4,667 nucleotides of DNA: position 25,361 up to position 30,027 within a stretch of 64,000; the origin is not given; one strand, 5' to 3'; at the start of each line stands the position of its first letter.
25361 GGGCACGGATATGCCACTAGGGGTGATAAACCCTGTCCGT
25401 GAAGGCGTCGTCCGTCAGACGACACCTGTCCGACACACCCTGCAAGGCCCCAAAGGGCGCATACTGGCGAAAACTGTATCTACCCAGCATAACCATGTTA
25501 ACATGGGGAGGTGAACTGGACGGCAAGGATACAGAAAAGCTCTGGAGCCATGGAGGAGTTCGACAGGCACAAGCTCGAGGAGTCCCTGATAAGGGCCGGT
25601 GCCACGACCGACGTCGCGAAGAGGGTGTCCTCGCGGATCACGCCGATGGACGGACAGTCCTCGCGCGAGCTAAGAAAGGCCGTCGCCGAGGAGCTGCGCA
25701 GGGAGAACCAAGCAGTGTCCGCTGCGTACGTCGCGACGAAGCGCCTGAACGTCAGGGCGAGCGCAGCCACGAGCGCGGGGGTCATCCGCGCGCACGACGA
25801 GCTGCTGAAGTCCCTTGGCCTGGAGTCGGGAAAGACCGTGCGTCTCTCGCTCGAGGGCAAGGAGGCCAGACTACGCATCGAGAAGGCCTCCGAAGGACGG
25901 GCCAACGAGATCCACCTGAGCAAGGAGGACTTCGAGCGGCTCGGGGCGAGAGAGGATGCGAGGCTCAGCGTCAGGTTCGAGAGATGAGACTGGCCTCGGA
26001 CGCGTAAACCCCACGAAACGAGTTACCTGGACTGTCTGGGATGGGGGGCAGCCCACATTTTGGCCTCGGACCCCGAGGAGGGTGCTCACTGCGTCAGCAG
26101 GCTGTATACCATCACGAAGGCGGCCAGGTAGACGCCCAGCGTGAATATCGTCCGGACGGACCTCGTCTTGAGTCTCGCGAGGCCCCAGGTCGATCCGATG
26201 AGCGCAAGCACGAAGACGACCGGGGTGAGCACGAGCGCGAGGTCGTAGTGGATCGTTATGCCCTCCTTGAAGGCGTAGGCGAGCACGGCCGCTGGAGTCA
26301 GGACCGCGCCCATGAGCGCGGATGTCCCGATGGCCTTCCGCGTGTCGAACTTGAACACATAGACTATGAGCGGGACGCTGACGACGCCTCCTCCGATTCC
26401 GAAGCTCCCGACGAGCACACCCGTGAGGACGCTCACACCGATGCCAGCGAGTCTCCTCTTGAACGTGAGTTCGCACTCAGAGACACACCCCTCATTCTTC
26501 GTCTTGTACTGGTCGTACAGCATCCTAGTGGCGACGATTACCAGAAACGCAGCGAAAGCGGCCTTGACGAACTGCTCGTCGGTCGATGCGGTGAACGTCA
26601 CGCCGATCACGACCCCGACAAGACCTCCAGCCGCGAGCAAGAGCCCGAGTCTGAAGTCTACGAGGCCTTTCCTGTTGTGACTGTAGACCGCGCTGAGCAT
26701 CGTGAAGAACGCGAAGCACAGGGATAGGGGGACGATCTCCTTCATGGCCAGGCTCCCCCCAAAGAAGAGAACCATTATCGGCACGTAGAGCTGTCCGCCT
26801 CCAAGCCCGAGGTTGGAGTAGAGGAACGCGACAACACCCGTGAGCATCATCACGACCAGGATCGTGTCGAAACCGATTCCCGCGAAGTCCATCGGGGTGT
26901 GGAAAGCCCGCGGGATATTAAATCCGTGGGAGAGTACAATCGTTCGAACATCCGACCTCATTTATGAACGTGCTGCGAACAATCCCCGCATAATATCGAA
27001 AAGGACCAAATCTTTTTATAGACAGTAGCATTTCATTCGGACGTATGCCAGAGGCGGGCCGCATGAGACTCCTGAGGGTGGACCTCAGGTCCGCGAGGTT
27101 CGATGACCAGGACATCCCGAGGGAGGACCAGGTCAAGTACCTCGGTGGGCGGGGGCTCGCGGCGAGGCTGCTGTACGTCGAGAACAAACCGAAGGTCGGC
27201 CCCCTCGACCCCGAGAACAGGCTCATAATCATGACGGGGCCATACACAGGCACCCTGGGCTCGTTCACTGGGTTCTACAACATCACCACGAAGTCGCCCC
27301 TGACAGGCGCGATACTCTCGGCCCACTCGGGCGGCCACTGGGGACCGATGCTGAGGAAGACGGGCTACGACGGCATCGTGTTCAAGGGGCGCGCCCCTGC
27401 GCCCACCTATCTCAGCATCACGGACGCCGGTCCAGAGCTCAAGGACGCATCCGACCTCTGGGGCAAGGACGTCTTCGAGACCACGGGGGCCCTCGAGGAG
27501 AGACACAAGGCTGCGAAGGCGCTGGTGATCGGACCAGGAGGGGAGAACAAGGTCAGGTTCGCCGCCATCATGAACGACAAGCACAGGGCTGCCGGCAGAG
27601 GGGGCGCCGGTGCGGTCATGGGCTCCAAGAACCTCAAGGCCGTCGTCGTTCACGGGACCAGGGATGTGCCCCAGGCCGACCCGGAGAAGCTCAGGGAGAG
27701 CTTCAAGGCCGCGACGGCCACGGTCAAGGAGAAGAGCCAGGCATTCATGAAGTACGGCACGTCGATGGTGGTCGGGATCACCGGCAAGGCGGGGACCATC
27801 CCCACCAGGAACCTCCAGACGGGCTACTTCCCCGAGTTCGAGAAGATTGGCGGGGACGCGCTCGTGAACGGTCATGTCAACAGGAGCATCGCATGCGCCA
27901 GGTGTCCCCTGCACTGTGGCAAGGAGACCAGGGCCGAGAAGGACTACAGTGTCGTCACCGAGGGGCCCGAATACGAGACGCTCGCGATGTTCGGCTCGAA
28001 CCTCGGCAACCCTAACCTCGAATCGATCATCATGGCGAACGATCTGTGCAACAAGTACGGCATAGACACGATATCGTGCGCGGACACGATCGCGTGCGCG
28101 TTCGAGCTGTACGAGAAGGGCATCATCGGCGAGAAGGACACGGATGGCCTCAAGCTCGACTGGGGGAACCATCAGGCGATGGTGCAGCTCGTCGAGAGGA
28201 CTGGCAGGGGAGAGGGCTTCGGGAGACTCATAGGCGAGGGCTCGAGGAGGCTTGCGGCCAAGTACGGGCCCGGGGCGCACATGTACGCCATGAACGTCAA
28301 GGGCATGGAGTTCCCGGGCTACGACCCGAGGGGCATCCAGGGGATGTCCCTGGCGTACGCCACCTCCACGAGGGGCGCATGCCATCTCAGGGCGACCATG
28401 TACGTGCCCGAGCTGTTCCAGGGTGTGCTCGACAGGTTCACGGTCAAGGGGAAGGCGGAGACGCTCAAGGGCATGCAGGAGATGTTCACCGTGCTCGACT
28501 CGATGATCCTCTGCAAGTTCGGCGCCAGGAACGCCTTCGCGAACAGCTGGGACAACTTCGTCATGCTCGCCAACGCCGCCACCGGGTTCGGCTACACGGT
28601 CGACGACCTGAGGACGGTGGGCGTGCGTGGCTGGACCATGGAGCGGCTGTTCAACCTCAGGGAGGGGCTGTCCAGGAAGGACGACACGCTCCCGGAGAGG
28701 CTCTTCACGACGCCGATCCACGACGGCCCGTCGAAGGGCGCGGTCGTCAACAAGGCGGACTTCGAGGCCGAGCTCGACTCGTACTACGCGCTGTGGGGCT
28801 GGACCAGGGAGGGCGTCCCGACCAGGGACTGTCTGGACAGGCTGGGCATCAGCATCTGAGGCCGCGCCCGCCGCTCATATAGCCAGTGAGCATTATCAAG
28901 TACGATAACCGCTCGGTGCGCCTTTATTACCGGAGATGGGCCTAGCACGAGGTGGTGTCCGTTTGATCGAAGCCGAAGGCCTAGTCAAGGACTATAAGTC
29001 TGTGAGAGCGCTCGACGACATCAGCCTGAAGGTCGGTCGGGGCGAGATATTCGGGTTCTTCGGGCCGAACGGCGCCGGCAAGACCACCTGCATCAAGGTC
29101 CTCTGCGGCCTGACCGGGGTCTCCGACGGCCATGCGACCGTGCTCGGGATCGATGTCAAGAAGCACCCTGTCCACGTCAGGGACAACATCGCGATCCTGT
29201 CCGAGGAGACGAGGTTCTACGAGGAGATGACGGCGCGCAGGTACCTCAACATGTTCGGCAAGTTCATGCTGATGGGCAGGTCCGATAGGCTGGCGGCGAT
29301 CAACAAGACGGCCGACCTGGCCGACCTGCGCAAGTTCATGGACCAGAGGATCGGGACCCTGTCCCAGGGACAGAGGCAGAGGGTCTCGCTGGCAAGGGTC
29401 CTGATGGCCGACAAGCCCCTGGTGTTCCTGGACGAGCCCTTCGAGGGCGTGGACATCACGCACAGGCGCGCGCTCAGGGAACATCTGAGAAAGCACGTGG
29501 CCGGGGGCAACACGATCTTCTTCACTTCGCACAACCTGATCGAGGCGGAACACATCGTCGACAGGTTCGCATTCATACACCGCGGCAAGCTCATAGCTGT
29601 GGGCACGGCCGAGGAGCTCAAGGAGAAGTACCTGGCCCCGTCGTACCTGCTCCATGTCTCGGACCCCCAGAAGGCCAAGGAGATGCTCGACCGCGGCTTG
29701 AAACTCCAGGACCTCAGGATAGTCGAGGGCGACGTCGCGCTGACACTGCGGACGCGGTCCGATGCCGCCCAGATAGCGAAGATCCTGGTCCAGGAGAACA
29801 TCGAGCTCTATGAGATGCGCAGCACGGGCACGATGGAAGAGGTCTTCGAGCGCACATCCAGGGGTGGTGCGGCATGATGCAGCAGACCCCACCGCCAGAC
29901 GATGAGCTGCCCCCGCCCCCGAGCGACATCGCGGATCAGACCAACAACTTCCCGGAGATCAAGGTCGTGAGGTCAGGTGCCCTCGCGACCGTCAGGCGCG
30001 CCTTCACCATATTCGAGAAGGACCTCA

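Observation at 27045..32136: Tungsten-type AOR, ABC-2 exporter and a fourth NifX-like gene form a same-strand string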

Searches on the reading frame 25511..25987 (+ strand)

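Call 3: search_protein_families(library=pfam, proteins=[window:25511-25987:+], max_evalue=0.01)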
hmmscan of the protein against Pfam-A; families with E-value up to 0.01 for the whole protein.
window:25511-25987:+ (158 aa): 4 families
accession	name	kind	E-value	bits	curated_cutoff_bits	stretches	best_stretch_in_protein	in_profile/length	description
PF03477.21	ATP-cone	-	2.7e-06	28.2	25.8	1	6-77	2-83/88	ATP cone domain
PF23424.1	DUF7112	-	0.0027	18.5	27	1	72-133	10-67/140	Family of unknown function (DUF7112)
PF12857.13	TOBE_3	-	0.008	16.5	27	0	117-155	19-57/59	TOBE-like domain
PF16006.10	NUSAP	-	0.0099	16.1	26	1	34-88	92-147/297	Nucleolar and spindle-associated protein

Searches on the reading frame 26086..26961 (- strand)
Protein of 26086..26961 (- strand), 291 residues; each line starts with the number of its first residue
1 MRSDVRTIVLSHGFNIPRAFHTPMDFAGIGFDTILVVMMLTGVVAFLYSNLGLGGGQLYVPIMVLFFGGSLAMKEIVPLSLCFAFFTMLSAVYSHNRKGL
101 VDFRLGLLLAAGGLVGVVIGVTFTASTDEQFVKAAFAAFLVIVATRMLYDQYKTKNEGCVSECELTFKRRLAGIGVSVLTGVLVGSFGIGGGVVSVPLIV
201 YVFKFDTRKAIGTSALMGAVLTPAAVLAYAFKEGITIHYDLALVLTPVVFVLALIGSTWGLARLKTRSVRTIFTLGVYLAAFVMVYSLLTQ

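Call 3: search_protein_families(library=pfam, proteins=[window:26086-26961:-], max_evalue=0.01)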
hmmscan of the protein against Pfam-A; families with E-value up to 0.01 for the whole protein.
window:26086-26961:- (291 aa): 1 family
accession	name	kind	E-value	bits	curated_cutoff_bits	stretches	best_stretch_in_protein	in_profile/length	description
PF01925.25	TauE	-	3.1e-41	142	32.6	1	40-283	4-236/237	Sulfite exporter TauE/SafE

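Call 4: search_protein_families(library=ncbifam, proteins=[window:26086-26961:-], max_evalue=0.01)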
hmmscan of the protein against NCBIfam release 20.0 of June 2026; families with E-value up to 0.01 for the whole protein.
window:26086-26961:- (291 aa): 1 family
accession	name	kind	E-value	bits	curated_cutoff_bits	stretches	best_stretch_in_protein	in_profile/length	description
NF040961.1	MamO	equivalog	1.7e-07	30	800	2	26-158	362-492/648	magnetosome protein MamO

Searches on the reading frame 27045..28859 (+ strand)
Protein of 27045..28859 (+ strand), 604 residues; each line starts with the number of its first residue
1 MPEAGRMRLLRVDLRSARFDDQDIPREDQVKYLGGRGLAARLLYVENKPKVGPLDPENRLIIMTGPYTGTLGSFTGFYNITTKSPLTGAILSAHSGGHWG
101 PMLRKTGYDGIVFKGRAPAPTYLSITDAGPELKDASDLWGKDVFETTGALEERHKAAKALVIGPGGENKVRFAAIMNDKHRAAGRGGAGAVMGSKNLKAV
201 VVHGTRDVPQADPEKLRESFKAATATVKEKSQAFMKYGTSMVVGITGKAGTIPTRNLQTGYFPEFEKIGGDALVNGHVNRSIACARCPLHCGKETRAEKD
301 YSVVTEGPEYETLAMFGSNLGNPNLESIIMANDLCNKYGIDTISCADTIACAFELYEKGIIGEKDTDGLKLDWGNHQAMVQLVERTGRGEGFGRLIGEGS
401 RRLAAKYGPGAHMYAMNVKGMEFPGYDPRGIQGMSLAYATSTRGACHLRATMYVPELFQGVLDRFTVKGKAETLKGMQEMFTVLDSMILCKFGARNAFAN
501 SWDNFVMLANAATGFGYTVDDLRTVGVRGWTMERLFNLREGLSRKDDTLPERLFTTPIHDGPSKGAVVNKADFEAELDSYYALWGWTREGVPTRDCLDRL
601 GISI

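Call 3: search_protein_families(library=pfam, proteins=[window:27045-28859:+], max_evalue=0.01)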
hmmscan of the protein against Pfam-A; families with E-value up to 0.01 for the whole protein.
window:27045-28859:+ (604 aa): 2 families
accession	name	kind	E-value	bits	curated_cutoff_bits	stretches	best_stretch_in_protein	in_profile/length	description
PF01314.23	AFOR_C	-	3.1e-137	458.2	27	1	225-602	8-385/385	Aldehyde ferredoxin oxidoreductase, domains 2 & 3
PF02730.20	AFOR_N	-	4.3e-75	252.3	29.8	1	8-205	2-199/199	Aldehyde ferredoxin oxidoreductase, N-terminal domain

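Call 4: search_protein_families(library=ncbifam, proteins=[window:27045-28859:+], max_evalue=0.01)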
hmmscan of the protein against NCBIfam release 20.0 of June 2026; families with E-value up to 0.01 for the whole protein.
window:27045-28859:+ (604 aa): 2 families
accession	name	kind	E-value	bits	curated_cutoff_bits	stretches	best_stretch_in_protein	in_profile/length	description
NF007354.0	PRK09849.1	equivalog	1.3e-55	189.3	868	2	8-218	11-221/703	aldehyde ferredoxin oxidoreductase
NF040818.1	GAPOR_Arch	equivalog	1.1e-05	24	1300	1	7-132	3-125/654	glyceraldehyde-3-phosphate:ferredoxin oxidoreductase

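Call 49: search_solved_structures(query=window:27045-28856:+, max_evalue=1e-20)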
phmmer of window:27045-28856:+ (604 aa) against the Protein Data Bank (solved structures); distinct sequences matched with E-value up to 1e-20: 9.
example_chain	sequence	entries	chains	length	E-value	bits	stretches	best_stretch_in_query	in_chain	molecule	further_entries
9mqx_D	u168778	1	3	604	1.6e-146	492.5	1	8-602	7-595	Aldehyde:ferredoxin oxidoreductase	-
9g7j_A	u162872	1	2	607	6.9e-145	487.2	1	8-602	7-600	Aldehyde ferredoxin oxidoreductase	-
1aor_A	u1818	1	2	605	7.6e-142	477.1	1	8-603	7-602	ALDEHYDE FERREDOXIN OXIDOREDUCTASE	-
8c0z_A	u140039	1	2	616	1.8e-132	446.2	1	8-603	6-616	Aldehyde:ferredoxin oxidoreductase,tungsten-containing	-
9q1t_A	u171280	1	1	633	2.8e-101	343.2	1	7-604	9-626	Tungsten-dependent aldehyde oxidoreductase WOR83 from Haloferax volcanii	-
1b25_A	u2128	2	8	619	1.3e-90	307.9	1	8-602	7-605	PROTEIN (FORMALDEHYDE FERREDOXIN OXIDOREDUCTASE) | FORMALDEHYDE FERREDOXIN OXIDOREDUCTASE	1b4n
6x6u_A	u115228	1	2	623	1.4e-71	245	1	8-602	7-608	Formaldehyde:ferredoxin oxidoreductase wor5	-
6x1o_A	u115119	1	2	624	1.4e-71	245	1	8-602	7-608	Formaldehyde:ferredoxin oxidoreductase wor5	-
4z3w_A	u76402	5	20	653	3.1e-56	194.4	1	9-215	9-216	Benzoyl-CoA reductase, putative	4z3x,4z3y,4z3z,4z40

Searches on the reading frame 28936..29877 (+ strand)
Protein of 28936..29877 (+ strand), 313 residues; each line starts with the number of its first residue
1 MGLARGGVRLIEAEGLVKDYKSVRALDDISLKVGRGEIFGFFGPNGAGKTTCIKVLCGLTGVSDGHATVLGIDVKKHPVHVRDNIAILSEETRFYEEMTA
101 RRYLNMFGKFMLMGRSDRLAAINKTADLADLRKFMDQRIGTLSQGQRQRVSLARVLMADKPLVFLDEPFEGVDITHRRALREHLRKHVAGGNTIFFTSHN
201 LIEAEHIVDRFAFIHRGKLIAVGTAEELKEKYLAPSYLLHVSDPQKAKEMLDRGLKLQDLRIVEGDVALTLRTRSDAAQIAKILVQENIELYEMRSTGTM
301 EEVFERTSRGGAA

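Call 3: search_protein_families(library=pfam, proteins=[window:28936-29877:+], max_evalue=0.01)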
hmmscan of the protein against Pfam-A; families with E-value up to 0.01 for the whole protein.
window:28936-29877:+ (313 aa): 6 families
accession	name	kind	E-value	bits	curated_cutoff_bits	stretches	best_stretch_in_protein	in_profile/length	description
PF00005.33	ABC_tran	-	1.4e-28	100.6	25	1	26-169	1-136/137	ABC transporter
PF13304.12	AAA_21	-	3.6e-07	31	27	1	155-201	252-300/304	AAA domain, putative AbiEii toxin, Type IV TA system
PF13476.12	AAA_23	-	0.00027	22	27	1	24-84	8-68/201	AAA domain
PF03215.21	Rad17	-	0.0031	17.9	23.8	0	26-115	35-117/186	Rad17 P-loop domain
PF03308.22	MeaB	-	0.0048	16.4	23.1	1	8-93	5-86/273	Methylmalonyl Co-A mutase-associated GTPase MeaB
PF13732.12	DrrA1-3_C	-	0.0062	17.7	27.4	0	223-304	1-77/81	ATP-binding protein DrrA1-3-like, C-terminal domain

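Call 4: search_protein_families(library=ncbifam, proteins=[window:28936-29877:+], max_evalue=0.01)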
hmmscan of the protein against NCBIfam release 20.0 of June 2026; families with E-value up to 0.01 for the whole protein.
window:28936-29877:+ (313 aa): 187 families (the best 25 are shown)
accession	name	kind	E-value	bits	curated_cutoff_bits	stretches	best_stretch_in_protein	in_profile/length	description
TIGR01188.1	drrA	subfamily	9.8e-64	215.5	312.45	1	18-304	1-297/302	daunorubicin resistance ABC transporter, ATP-binding protein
NF033858.1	ABC2_perm_RbbA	equivalog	5.5e-46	156.9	1050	1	10-232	266-488/909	ribosome-associated ATPase/putative transporter RbbA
TIGR03522.1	GldA_ABC_ATP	equivalog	6.5e-44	150.6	402.6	1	12-305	4-298/301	gliding motility-associated ABC transporter ATP-binding subunit GldA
NF010059.0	PRK13536.1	equivalog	2e-43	148.5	549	1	11-248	44-282/342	nodulation factor ABC transporter ATP-binding protein NodI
TIGR01288.1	nodI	equivalog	1.3e-39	136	424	1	11-251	5-246/303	nodulation factor ABC transporter ATP-binding protein NodI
NF010060.0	PRK13537.1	equivalog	1.8e-39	135.5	521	1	8-233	13-238/314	nodulation factor ABC transporter ATP-binding protein NodI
TIGR03864.1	PQQ_ABC_ATP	hypoth_equivalog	6.9e-37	127.1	302.25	1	11-231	2-222/236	ABC transporter, ATP-binding subunit, PQQ-dependent alcohol dehydrogenase system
TIGR04406.1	LPS_export_lptB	equivalog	8.8e-37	126.7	240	1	12-230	3-224/239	LPS export ABC transporter ATP-binding protein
TIGR00968.1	3a0106s01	subfamily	2e-34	119.1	342.75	1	13-231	3-221/237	sulfate ABC transporter ATP-binding protein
TIGR03740.1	galliderm_ABC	subfamily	3.8e-33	115.1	309.75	1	12-222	2-205/223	lantibiotic protection ABC transporter ATP-binding subunit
NF010068.0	PRK13548.1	equivalog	2.6e-32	112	261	1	10-241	5-244/261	heme ABC transporter ATP-binding protein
TIGR03265.1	PhnT2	equivalog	3.2e-32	112.1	457.7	1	11-231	5-225/353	putative 2-aminoethylphosphonate ABC transporter ATP-binding protein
NF010061.0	PRK13538.1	equivalog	3.2e-31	108.5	195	1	11-204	6-196/211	cytochrome c biogenesis heme-transporting ATPase CcmA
TIGR01186.1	proV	subfamily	1.4e-30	106.7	326.6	1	24-228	7-217/363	betaine/proline/choline family ABC transporter ATP-binding protein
NF040840.2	tungstate_WtpC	equivalog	7.5e-30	104.4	440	1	11-229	2-219/347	tungstate ABC transporter ATP-binding protein WtpC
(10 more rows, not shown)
